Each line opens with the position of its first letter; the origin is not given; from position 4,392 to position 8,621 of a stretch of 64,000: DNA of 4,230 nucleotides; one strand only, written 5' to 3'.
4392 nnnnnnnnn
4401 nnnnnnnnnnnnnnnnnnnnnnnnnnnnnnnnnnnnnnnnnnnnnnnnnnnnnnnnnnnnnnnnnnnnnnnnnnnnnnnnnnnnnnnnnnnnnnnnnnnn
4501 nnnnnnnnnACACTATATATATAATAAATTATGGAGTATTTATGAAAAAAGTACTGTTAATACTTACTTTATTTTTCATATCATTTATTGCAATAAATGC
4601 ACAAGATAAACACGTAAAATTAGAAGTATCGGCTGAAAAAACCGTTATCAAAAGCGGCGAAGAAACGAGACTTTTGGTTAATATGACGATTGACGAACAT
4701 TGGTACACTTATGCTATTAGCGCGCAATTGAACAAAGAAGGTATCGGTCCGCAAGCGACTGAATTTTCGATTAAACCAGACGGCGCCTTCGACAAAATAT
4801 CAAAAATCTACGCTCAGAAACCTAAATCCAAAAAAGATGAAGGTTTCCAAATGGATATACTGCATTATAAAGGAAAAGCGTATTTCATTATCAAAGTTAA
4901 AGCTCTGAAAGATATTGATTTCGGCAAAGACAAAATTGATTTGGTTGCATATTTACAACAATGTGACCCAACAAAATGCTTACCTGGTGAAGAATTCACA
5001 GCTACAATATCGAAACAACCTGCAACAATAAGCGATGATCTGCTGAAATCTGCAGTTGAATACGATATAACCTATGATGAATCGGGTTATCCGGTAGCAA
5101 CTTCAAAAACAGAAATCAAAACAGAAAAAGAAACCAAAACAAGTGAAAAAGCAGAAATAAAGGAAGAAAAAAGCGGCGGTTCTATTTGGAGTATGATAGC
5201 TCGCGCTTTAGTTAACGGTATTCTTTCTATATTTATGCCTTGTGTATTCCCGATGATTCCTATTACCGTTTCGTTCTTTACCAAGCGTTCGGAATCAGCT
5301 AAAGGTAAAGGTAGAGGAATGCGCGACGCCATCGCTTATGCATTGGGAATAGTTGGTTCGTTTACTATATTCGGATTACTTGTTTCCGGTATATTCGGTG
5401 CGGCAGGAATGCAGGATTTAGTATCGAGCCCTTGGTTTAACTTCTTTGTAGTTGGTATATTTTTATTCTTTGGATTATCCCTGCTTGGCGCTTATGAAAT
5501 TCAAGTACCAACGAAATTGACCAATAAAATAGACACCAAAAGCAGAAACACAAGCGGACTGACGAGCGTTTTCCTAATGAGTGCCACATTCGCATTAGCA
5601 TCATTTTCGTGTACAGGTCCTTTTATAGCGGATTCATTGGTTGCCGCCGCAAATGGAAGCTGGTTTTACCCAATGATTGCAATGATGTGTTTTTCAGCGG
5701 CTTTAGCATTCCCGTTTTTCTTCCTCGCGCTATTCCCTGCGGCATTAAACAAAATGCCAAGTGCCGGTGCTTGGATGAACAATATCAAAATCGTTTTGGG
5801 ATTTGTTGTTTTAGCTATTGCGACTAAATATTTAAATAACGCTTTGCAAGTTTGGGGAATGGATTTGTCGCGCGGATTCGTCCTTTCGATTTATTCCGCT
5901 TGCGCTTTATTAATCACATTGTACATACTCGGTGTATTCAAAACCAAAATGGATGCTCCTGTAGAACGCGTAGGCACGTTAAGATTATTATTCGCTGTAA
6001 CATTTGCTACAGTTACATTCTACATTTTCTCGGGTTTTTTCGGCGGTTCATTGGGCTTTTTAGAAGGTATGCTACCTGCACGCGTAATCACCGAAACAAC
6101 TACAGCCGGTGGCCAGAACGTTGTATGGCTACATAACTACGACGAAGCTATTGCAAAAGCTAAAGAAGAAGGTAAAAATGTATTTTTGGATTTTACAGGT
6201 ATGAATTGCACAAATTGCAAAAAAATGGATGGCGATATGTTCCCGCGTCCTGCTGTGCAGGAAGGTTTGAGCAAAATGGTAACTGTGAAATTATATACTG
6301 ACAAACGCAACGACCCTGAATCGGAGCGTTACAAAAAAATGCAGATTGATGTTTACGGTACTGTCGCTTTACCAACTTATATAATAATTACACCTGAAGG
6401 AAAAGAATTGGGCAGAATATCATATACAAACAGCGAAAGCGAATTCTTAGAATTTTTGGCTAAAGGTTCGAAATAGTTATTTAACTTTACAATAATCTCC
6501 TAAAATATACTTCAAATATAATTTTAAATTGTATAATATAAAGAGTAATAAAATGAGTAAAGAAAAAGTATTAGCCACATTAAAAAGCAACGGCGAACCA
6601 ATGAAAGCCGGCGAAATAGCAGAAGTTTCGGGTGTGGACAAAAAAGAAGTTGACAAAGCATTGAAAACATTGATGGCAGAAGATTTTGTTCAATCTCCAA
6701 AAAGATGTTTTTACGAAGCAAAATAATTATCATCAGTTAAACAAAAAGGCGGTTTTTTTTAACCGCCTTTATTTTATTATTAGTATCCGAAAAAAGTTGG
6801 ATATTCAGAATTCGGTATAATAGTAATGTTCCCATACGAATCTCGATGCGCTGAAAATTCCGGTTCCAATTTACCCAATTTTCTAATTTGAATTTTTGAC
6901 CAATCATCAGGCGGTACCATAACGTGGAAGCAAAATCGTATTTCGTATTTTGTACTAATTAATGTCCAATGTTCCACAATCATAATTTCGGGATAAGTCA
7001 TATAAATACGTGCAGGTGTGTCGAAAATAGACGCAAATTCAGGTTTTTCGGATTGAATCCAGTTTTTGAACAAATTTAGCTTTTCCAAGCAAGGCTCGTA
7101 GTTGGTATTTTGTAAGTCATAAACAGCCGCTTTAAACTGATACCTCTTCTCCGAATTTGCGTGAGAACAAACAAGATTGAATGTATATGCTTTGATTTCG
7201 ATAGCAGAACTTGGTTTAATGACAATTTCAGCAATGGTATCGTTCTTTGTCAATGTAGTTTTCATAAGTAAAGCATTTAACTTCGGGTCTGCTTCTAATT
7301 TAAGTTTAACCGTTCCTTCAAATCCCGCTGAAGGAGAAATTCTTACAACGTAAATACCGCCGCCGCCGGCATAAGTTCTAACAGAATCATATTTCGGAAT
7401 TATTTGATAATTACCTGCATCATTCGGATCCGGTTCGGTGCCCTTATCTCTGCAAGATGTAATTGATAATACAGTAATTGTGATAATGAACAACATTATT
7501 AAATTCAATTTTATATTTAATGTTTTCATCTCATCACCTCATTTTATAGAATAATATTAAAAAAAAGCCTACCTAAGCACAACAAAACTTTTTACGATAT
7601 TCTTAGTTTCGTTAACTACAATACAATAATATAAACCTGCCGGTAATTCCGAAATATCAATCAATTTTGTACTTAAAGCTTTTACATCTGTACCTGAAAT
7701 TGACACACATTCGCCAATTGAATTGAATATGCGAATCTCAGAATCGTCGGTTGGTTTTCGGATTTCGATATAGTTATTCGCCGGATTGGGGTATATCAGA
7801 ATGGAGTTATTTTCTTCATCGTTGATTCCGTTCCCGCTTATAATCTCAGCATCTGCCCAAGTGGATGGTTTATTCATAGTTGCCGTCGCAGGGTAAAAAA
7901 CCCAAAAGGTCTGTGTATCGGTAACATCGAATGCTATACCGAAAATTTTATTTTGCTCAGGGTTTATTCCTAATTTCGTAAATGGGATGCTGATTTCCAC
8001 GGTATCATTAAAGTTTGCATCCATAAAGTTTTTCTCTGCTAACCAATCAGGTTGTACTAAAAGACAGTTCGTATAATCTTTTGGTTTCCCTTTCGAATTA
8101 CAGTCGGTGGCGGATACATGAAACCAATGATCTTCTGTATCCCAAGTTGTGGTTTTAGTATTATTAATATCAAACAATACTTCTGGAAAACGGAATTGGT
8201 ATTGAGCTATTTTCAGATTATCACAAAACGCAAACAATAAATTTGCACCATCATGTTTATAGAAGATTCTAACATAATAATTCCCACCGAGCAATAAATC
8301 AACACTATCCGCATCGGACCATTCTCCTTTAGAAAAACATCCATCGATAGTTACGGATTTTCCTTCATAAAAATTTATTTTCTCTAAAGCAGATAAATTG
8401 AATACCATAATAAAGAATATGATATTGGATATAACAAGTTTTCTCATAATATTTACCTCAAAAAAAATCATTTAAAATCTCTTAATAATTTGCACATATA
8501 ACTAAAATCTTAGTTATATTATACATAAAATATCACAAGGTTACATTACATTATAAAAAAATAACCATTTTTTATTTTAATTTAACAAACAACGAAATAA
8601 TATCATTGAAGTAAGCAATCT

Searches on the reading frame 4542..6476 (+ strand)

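Call 30: search_protein_families(library=pfam, proteins=[window:4542-6476:+], max_evalue=0.001)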
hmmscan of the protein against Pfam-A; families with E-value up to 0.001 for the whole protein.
window:4542-6476:+ (644 aa): 5 families
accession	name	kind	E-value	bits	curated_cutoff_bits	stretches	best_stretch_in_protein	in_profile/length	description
PF02683.22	DsbD_TM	-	4.4e-29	101.8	27.1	1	216-431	2-215/219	Cytochrome C biogenesis protein transmembrane domain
PF13899.12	Thioredoxin_7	-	7.4e-11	42.5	27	1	529-618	2-83/83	Thioredoxin-like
PF11412.14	DsbD_N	-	1.1e-09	38.7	25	1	36-153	15-114/119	Thiol:disulfide interchange protein DsbD, N-terminal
PF03190.21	Thioredox_DsbH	-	2.4e-09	37.8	27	1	525-633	18-126/163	Protein of unknown function, DUF255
PF13098.12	Thioredoxin_2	-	3.6e-07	30.9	27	1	540-636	1-101/104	Thioredoxin-like domain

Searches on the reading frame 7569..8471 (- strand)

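Call 30: search_protein_families(library=pfam, proteins=[window:7569-8471:-], max_evalue=0.001)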
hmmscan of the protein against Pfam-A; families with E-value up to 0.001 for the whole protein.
window:7569-8471:- (300 aa): 2 families
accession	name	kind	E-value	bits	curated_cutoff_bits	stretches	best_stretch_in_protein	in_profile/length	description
PF18962.6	Por_Secre_tail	-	3e-13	50.3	27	1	226-298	1-75/75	Secretion system C-terminal sorting domain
PF06452.16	CBM9_1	-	5.6e-05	23.5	23.4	1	97-186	69-151/185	Carbohydrate family 9 binding domain-like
